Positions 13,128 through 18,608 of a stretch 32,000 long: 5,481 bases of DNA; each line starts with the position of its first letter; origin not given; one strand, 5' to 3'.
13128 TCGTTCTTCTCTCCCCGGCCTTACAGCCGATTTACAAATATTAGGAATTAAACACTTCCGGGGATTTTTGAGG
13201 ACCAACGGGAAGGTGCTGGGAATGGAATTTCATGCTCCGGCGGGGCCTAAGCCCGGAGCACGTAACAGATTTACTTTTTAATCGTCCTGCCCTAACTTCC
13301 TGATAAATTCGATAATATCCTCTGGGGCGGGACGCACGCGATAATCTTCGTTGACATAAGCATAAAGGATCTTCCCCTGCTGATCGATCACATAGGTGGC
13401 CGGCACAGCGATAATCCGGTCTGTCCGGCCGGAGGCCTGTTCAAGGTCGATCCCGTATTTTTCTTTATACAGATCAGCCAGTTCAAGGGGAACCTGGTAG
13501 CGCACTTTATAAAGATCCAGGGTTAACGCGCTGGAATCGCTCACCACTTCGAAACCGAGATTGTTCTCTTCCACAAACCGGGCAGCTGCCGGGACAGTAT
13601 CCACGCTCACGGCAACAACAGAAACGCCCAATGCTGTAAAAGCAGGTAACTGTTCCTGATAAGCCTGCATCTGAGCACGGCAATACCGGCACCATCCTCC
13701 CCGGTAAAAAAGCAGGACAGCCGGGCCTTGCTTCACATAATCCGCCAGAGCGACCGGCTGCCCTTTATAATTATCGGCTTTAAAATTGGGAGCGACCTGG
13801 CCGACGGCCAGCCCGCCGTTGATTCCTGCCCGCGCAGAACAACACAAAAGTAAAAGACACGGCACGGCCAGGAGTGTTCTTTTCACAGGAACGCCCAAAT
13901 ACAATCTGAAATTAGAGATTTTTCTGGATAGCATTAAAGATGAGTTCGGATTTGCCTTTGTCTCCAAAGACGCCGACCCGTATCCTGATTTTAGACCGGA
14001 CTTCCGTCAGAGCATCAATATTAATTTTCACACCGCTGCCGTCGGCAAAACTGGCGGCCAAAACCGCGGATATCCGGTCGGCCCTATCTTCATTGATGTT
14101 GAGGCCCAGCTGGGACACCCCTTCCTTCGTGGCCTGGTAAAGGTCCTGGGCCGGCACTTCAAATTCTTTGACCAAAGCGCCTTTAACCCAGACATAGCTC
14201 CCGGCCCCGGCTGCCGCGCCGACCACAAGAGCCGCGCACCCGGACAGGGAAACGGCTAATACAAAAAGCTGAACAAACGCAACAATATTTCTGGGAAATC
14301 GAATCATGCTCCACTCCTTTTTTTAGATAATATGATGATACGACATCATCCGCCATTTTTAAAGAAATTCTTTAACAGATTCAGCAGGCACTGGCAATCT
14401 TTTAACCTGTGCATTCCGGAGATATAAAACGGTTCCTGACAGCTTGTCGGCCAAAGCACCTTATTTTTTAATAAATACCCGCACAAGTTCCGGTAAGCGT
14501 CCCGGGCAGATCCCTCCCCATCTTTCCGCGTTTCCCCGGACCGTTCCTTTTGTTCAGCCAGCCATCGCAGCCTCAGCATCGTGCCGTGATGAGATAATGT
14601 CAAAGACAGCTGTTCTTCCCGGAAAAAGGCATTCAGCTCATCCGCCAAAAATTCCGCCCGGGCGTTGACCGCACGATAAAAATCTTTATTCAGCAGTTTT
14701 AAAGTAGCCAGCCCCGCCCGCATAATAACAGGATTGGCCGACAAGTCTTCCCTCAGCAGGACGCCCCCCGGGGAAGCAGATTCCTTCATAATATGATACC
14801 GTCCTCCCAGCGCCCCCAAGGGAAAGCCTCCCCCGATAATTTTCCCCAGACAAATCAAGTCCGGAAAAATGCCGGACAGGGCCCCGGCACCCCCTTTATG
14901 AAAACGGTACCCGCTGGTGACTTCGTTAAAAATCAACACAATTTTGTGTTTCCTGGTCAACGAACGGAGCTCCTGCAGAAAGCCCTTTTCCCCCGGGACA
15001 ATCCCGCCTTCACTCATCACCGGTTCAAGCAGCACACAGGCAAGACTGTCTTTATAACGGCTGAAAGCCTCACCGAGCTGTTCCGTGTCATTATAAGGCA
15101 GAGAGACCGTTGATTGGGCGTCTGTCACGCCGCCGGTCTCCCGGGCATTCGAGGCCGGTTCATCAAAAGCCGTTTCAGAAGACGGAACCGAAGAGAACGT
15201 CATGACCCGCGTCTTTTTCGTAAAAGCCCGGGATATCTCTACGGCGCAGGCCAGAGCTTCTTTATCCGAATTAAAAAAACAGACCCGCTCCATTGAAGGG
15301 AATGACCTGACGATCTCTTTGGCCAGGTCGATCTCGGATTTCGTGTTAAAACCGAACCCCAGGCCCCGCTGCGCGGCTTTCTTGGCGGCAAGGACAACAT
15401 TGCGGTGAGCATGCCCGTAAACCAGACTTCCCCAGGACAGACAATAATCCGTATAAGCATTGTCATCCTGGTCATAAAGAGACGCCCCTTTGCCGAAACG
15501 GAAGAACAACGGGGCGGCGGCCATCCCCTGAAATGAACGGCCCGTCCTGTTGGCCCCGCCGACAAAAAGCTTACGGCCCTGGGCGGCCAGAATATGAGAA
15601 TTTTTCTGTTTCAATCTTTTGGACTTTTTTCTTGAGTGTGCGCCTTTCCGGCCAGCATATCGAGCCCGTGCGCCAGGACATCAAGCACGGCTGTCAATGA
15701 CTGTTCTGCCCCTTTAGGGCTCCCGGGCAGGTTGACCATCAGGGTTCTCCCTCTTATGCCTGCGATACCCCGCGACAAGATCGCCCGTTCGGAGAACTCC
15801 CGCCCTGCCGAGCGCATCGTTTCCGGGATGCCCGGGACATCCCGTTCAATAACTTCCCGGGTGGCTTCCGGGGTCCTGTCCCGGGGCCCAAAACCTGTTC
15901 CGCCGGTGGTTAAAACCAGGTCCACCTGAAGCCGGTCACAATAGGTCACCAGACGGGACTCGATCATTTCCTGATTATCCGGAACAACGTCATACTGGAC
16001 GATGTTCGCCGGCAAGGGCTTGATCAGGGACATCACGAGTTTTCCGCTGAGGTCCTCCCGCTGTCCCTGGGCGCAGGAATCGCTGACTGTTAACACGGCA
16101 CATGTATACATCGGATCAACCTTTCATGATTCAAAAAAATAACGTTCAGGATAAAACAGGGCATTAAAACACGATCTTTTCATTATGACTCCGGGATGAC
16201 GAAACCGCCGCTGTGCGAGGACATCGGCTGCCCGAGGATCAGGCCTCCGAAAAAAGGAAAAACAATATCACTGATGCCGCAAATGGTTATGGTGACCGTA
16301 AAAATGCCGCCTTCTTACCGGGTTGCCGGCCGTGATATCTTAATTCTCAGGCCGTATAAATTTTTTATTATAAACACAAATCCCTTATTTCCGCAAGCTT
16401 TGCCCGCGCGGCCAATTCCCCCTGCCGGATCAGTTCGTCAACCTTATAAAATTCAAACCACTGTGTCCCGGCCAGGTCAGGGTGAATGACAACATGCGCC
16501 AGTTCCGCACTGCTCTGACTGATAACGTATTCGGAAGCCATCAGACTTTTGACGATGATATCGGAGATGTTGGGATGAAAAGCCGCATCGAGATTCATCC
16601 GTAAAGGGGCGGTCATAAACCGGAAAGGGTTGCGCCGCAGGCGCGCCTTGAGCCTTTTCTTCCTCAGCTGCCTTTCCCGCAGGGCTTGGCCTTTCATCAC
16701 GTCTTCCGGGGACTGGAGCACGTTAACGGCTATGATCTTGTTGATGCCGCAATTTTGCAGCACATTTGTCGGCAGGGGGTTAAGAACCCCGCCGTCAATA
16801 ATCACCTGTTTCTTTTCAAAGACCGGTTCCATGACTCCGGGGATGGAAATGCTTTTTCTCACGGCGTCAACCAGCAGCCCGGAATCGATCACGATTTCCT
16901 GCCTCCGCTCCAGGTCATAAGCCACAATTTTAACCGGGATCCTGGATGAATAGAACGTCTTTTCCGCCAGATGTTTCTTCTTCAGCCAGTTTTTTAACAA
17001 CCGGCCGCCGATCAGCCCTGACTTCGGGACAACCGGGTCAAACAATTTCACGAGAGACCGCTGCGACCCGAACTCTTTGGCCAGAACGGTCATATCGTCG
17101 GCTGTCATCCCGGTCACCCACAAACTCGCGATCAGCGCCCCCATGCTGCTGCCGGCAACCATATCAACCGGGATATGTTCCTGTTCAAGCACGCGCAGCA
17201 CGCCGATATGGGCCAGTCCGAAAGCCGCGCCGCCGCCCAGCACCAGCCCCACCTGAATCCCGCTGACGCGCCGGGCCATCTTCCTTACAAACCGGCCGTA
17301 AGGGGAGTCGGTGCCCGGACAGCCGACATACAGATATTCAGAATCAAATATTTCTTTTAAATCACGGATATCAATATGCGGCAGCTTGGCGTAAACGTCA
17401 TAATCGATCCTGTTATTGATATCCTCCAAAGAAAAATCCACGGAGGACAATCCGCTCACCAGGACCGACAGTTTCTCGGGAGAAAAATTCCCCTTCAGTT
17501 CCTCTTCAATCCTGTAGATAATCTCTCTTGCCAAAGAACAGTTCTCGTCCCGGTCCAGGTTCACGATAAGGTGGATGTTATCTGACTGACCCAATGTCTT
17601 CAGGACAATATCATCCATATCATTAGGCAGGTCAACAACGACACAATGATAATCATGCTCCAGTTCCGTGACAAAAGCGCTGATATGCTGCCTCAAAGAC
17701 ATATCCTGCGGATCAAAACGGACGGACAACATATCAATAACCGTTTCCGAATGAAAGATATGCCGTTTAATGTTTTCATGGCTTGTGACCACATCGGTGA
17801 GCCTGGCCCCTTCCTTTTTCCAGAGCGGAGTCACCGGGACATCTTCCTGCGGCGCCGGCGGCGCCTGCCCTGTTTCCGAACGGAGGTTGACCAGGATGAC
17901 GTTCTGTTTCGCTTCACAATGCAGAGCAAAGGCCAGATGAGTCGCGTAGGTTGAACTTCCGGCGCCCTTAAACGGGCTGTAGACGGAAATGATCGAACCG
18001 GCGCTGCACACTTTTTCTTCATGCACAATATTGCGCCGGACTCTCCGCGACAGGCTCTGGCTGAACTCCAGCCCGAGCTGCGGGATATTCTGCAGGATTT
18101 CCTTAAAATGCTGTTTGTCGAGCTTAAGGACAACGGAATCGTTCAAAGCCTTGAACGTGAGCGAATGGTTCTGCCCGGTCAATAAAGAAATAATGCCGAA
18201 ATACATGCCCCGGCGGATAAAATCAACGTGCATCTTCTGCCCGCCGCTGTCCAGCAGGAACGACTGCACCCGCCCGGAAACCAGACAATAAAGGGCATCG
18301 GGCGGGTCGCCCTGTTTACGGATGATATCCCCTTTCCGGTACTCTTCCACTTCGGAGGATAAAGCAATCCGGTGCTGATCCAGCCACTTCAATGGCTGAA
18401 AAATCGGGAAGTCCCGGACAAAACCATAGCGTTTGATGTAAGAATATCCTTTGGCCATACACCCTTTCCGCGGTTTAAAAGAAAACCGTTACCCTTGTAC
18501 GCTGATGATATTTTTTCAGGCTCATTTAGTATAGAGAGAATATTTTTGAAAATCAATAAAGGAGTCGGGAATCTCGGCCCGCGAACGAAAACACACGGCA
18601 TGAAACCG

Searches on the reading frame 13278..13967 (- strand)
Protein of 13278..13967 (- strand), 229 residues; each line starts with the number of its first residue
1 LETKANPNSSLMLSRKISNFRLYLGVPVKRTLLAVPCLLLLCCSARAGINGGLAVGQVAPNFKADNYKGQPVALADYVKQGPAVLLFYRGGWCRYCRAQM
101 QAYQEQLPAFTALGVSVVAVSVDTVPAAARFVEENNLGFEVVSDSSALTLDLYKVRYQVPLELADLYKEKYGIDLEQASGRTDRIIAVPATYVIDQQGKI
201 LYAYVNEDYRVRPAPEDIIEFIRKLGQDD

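Call 48: search_protein_families(library=pfam, proteins=[window:13278-13967:-], max_evalue=0.001)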
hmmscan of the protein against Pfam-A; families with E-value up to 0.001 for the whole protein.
window:13278-13967:- (229 aa): 4 families
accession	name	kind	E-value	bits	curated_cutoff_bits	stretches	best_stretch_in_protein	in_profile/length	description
PF00578.27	AhpC-TSA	-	1.4e-31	109.4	26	1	55-202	1-123/124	AhpC/TSA family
PF08534.16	Redoxin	-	6e-20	72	26.6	1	55-209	2-137/148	Redoxin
PF13911.12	AhpC-TSA_2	-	9.1e-08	32.9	27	1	105-207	4-113/114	AhpC/TSA antioxidant enzyme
PF13905.12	Thioredoxin_8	-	0.00057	20.6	27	0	84-200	4-94/94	Thioredoxin-like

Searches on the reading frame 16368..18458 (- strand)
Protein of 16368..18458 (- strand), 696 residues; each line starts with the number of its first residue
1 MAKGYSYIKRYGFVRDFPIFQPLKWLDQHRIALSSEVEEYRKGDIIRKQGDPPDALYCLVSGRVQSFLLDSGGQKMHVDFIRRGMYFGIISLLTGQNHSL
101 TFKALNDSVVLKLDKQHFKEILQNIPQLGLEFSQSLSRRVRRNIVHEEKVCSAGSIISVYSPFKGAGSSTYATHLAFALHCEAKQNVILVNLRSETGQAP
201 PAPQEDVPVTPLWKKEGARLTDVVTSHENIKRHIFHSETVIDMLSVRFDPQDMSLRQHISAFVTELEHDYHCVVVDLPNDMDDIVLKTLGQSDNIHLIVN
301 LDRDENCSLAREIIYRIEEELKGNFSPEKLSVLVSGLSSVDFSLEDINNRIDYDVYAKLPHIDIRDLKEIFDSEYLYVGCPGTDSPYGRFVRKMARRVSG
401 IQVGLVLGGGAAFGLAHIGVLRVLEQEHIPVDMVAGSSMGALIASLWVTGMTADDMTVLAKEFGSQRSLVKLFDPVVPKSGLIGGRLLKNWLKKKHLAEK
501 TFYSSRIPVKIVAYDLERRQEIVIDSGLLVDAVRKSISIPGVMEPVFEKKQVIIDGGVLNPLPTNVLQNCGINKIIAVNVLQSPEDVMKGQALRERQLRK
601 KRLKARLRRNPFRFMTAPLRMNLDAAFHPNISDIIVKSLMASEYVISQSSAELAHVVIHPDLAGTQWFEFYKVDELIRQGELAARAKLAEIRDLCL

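Call 12: search_protein_families(library=pfam, proteins=[window:16368-18458:-], max_evalue=0.01)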
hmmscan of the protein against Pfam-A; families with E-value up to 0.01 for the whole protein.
window:16368-18458:- (696 aa): 2 families
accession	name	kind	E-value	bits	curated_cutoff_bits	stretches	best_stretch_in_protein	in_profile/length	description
PF01734.28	Patatin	-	2.5e-27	96.8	27.7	1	405-566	1-189/191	Patatin-like phospholipase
PF00027.35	cNMP_binding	-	4.9e-21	74.9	27.5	1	38-124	2-88/89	Cyclic nucleotide-binding domain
